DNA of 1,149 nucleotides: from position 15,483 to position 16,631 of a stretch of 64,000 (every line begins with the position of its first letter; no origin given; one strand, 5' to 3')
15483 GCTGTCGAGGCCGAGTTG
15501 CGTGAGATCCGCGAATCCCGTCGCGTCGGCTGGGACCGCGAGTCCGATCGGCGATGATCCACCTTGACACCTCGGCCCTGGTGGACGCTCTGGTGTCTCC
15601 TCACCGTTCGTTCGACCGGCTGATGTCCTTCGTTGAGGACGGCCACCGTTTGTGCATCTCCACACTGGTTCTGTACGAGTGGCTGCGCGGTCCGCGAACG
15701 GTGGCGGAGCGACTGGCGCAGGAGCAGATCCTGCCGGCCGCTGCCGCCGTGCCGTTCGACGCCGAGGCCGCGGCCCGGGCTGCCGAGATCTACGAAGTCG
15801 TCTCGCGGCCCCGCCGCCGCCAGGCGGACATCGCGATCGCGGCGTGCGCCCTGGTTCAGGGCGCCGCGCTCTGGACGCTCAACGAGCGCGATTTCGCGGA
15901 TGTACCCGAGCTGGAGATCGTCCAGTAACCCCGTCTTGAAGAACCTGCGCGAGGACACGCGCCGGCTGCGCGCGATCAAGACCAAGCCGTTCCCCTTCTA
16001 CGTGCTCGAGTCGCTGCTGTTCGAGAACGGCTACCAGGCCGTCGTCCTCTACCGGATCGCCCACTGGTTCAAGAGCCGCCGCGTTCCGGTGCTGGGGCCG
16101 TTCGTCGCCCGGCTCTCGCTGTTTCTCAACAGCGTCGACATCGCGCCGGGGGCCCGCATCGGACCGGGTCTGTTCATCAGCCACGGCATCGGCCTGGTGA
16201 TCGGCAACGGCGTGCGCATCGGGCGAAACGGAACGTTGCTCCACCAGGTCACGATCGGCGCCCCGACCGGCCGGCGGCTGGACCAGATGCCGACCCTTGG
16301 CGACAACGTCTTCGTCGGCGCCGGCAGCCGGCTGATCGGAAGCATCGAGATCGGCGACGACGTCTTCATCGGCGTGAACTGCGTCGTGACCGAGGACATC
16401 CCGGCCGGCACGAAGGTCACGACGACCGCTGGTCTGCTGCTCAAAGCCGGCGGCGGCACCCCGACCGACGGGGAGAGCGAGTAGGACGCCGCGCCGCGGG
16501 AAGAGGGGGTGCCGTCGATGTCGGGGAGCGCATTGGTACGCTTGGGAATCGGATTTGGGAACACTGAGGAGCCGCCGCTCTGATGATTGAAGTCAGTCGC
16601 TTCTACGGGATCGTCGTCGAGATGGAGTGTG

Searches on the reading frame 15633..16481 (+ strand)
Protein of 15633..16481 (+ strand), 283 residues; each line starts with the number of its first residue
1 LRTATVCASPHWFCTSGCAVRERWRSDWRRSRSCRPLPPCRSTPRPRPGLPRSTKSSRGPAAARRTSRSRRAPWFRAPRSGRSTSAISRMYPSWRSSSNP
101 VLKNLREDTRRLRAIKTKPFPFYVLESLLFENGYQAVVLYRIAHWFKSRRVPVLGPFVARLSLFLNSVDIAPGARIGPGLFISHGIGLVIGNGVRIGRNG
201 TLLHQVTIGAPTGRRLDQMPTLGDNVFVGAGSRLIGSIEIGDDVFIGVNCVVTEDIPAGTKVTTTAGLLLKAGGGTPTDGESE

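Call 8: search_protein_families(library=pfam, proteins=[window:15633-16481:+], max_evalue=0.001)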
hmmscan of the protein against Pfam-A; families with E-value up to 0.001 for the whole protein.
window:15633-16481:+ (283 aa): 2 families
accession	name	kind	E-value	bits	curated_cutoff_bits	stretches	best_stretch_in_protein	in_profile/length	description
PF00132.30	Hexapep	-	1.6e-12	47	27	1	220-253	2-35/36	Bacterial transferase hexapeptide (six repeats)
PF14602.12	Hexapep_2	-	2.1e-05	24.6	27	1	222-253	4-33/34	Hexapeptide repeat of succinyl-transferase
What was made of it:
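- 15900..16484 (+): Hexapeptide-repeat acyltransferase (context; possibly O-acetylates the glycan). The start codon is uncertain. Pfam Hexapep 1.6e-12 (call 8).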
